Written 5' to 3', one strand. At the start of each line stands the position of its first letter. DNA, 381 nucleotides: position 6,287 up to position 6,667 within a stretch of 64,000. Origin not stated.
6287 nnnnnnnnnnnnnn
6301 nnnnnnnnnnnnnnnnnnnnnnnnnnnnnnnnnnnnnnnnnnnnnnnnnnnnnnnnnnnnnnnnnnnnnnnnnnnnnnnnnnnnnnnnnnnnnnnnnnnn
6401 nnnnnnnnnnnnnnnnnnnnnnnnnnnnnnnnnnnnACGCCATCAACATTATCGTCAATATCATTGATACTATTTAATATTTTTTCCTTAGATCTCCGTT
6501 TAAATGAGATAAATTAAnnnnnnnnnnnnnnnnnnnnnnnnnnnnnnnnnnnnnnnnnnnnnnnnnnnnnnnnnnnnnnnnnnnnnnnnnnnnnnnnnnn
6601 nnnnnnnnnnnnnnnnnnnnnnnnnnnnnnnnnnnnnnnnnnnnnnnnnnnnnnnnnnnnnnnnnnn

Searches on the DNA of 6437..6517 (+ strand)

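Call 29: search_dna_similar(query=window:6437-6517:+, collection=ecoli_genomes, mode=near, max_rows=12)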
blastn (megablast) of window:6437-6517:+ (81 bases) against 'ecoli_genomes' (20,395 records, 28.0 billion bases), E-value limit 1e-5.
Records with a match: 33; places in all: 33; records where one place covers at least 80% of the query: 33.
Genomes with a match: 33 of 5426; with a place that covers at least 80% of the query: 33. Places per genome that has any: lowest 1, median 1, highest 1. On chromosomes: 33 places; on plasmids: 0.
Best place of each record, by identity: >=99% 2; 95-99% 31.
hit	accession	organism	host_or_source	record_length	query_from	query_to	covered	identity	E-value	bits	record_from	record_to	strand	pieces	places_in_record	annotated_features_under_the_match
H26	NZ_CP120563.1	Escherichia coli strain H22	Homo sapiens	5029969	1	81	100%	100.0%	6e-34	150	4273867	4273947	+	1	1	site-specific DNA-methyltransferase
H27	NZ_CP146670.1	Escherichia coli strain MS 21-1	Homo sapiens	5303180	1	81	100%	100.0%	6e-34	150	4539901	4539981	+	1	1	site-specific DNA-methyltransferase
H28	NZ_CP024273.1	Escherichia coli strain F9792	missing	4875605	1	81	100%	98.8%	3e-32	145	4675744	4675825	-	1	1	site-specific DNA-methyltransferase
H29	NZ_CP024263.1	Escherichia coli O169:H41 strain F6326-C1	missing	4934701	1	81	100%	98.8%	3e-32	145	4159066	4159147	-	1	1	site-specific DNA-methyltransferase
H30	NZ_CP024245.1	Escherichia coli O27:H7 strain B4103-1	missing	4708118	1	81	100%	98.8%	3e-32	145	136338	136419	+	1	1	site-specific DNA-methyltransferase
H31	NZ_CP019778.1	Escherichia coli strain NCTC86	Homo sapiens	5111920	1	81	100%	98.8%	3e-32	145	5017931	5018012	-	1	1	site-specific DNA-methyltransferase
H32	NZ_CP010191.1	Escherichia coli strain M8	mouse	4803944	1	81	100%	98.8%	3e-32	145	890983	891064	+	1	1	site-specific DNA-methyltransferase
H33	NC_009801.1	Escherichia coli O139:H28 str. E24377A strain E24377A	-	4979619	1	81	100%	98.8%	3e-32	145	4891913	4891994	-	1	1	site-specific DNA-methyltransferase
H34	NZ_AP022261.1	Escherichia coli strain WP8-S18-ESBL-07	-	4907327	1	81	100%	98.8%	3e-32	145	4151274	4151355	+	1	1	site-specific DNA-methyltransferase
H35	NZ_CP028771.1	Escherichia coli strain A3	Lesser long-eared bat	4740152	1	81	100%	98.8%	3e-32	145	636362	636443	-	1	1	site-specific DNA-methyltransferase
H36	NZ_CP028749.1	Escherichia coli strain A26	Lagorchestes hirsutus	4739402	1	81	100%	98.8%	3e-32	145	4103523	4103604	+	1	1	site-specific DNA-methyltransferase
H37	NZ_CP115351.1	Escherichia coli strain CUVET21-37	cat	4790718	1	81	100%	98.8%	3e-32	145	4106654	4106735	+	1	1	site-specific DNA-methyltransferase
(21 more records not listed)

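Call 86: get_annotated_region(hit=H27, flank=20000)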
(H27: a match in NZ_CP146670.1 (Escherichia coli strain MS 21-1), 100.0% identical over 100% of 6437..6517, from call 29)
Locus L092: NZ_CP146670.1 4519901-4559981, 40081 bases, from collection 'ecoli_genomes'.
description: Escherichia coli strain MS 21-1 chromosome, complete genome
organism: Escherichia coli strain MS 21-1 (NCBI taxid 562)
replicon: chromosome; assembly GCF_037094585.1
host: Homo sapiens; source: Colon; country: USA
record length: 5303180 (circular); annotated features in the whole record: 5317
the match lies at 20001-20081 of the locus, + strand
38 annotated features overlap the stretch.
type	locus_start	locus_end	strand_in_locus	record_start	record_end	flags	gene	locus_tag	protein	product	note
CDS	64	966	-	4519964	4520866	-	fimH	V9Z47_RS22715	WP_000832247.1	type 1 fimbria D-mannose specific adhesin FimH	-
CDS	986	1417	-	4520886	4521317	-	-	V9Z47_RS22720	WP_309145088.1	fimbrial protein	-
CDS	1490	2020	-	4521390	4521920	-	fimF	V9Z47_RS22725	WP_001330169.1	type 1 fimbria minor subunit FimF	-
CDS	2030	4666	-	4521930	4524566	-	fimD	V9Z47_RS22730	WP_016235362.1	fimbrial usher FimD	-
CDS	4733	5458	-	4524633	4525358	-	fimC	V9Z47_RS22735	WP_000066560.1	type 1 fimbria chaperone FimC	-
CDS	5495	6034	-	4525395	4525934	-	fimI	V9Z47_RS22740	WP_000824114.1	fimbrial protein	-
CDS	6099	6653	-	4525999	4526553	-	fimA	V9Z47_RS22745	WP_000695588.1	type 1 fimbrial major subunit FimA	-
CDS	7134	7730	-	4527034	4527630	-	fimE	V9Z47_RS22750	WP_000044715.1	type 1 fimbria switch DNA invertase FimE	upgraded from regulatory protein to switch DNA invertase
CDS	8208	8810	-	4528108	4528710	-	fimB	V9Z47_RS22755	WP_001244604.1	type 1 fimbria switch DNA invertase FimB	-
CDS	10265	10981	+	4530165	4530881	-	nanC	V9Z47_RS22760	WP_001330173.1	N-acetylneuraminic acid outer membrane channel NanC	-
CDS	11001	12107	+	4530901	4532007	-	nanM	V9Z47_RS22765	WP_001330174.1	N-acetylneuraminate epimerase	-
CDS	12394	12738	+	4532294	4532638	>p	-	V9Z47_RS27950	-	sialate O-acetylesterase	incomplete; partial in the middle of a contig; missing C-terminus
CDS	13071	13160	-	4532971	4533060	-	-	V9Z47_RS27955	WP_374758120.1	hypothetical protein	-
CDS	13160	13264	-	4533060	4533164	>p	-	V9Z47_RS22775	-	HNH endonuclease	incomplete; partial in the middle of a contig; missing N-terminus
CDS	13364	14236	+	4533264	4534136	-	-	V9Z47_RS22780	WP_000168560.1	phosphorothioated DNA-binding restriction endonuclease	-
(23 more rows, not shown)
